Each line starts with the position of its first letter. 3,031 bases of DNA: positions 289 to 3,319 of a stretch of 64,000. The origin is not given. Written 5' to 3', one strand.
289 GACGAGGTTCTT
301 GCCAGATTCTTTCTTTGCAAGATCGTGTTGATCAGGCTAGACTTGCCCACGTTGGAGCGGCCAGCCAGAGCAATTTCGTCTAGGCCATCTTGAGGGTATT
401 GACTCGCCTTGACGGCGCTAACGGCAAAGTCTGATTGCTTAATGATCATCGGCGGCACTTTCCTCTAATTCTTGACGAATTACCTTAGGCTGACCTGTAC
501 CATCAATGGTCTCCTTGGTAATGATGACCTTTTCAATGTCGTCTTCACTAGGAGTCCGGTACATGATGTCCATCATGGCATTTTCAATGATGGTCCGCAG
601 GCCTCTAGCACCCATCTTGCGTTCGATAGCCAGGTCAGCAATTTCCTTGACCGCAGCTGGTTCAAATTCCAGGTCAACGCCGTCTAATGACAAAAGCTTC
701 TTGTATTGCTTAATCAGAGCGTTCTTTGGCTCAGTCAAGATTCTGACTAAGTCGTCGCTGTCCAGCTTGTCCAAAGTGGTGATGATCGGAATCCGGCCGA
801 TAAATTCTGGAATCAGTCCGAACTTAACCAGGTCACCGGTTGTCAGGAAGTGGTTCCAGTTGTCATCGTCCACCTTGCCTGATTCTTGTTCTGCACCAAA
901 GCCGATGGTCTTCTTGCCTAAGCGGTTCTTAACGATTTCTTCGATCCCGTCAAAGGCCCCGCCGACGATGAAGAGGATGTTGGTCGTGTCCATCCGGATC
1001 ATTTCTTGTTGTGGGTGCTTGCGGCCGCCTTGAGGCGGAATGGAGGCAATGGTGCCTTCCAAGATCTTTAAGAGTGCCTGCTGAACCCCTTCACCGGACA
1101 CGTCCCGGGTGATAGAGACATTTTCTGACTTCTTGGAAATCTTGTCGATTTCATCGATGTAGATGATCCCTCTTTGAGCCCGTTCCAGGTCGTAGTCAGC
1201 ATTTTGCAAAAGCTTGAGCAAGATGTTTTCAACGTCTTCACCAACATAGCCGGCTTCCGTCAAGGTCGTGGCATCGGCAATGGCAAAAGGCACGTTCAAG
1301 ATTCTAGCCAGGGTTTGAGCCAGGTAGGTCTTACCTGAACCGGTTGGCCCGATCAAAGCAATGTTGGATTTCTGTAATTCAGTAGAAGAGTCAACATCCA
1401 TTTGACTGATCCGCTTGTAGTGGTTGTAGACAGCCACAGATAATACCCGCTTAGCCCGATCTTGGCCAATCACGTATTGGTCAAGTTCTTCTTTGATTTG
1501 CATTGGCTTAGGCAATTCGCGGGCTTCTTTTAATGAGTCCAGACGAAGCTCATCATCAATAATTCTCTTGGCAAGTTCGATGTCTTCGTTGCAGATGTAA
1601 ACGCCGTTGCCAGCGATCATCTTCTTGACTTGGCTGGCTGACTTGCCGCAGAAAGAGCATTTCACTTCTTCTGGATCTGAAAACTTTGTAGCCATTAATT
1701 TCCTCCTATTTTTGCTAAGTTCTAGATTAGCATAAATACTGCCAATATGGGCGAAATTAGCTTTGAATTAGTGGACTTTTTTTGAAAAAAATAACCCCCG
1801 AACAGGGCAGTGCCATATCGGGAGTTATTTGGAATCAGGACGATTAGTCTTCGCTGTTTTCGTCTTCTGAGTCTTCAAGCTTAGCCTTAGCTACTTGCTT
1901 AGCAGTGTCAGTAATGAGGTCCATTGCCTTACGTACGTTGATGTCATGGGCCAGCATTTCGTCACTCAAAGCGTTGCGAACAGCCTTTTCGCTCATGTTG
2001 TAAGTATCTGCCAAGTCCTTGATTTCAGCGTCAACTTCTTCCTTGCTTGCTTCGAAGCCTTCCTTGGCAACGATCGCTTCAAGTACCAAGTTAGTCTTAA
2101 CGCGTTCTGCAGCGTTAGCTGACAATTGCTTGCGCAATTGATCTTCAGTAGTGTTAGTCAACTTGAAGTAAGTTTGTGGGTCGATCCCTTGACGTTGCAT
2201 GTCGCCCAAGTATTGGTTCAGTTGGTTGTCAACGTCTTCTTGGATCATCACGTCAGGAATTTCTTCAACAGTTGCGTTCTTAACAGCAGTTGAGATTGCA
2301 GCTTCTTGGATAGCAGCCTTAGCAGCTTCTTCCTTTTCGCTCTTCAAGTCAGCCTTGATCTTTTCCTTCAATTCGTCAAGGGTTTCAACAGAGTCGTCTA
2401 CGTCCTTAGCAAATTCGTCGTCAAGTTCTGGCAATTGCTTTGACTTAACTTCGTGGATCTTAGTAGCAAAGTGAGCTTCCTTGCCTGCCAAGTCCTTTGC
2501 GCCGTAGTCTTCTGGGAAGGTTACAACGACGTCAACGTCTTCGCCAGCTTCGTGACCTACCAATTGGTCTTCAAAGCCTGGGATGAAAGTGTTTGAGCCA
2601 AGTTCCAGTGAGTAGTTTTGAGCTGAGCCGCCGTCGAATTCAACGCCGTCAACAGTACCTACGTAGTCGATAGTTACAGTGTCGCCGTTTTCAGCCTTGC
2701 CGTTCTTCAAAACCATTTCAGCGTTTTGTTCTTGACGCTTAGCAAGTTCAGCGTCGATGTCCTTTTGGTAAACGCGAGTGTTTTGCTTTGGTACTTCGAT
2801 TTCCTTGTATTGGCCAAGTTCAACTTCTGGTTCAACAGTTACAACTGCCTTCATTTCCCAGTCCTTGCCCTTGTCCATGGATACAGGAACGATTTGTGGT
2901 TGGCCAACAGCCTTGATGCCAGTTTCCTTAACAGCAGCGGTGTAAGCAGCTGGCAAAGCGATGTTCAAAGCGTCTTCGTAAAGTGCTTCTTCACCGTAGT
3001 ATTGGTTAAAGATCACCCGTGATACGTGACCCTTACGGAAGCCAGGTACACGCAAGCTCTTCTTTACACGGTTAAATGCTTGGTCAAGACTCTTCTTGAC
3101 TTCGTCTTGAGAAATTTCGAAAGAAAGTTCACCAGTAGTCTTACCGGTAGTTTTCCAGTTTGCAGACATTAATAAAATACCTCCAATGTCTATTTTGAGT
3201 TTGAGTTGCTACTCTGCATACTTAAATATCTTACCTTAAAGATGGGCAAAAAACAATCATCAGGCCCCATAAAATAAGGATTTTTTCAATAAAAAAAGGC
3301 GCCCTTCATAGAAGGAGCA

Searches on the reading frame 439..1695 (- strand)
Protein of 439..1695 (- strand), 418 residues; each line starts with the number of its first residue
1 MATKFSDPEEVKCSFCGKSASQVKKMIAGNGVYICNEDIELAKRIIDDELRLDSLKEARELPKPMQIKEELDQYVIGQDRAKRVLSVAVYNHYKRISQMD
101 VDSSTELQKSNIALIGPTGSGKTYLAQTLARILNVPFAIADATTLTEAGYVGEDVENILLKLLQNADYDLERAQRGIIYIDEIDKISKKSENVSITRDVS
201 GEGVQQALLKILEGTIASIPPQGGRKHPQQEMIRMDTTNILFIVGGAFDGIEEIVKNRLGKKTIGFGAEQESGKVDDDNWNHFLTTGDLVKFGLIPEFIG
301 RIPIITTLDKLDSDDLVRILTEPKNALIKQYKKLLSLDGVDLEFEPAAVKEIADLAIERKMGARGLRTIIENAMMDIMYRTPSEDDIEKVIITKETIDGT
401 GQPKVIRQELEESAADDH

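Call 29: search_protein_families(library=pfam, proteins=[window:439-1695:-], max_evalue=0.00001)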
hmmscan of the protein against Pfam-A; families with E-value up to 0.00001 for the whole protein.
window:439-1695:- (418 aa): 7 families
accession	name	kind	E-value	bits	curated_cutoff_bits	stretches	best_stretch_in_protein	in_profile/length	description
PF07724.20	AAA_2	-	1.9e-31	109.8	27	1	108-305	2-166/166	AAA domain (Cdc48 subfamily)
PF06689.19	zf-C4_ClpX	-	7.4e-17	61.4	27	1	12-47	2-38/39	ClpX C4-type zinc finger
PF00004.35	AAA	-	9.7e-15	55.6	21.2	1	113-218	2-98/131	ATPase family associated with various cellular activities (AAA)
PF10431.15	ClpB_D2-small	-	3.8e-13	49.7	21.9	1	311-389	1-75/81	C-terminal, D2-small domain, of ClpB protein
PF13401.12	AAA_22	-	7.8e-07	29.9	27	0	108-190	4-100/130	AAA domain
PF05496.18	RuvB_N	-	4.9e-06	26.8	27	0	70-193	5-103/159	Holliday junction DNA helicase RuvB P-loop domain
PF07728.20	AAA_5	-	5.8e-06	26.8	22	0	112-189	2-81/139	AAA domain (dynein-related subfamily)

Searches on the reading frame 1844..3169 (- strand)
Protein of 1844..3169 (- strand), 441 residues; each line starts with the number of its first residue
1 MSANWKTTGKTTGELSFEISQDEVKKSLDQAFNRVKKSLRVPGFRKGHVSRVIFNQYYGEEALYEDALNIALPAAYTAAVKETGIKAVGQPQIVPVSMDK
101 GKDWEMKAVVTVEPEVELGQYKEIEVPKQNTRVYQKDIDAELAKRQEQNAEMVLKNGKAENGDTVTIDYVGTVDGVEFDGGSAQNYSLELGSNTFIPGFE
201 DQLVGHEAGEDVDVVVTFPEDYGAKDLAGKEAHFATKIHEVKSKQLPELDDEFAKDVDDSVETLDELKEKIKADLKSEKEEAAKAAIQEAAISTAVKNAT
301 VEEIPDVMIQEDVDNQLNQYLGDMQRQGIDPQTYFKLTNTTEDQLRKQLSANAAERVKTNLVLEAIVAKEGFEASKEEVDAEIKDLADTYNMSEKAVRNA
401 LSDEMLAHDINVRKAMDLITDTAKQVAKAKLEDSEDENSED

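Call 29: search_protein_families(library=pfam, proteins=[window:1844-3169:-], max_evalue=0.00001)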
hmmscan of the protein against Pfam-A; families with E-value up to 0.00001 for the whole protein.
window:1844-3169:- (441 aa): 3 families
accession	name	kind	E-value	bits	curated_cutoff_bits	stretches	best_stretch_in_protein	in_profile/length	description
PF05697.18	Trigger_N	-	4.3e-41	141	22.2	1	1-144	1-143/144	Bacterial trigger factor protein (TF)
PF05698.19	Trigger_C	-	6e-39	134.1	22.7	1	263-420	1-161/162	Bacterial trigger factor protein (TF) C-terminus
PF00254.34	FKBP_C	-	8.7e-20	71.3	21.1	1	158-234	4-89/94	FKBP-type peptidyl-prolyl cis-trans isomerase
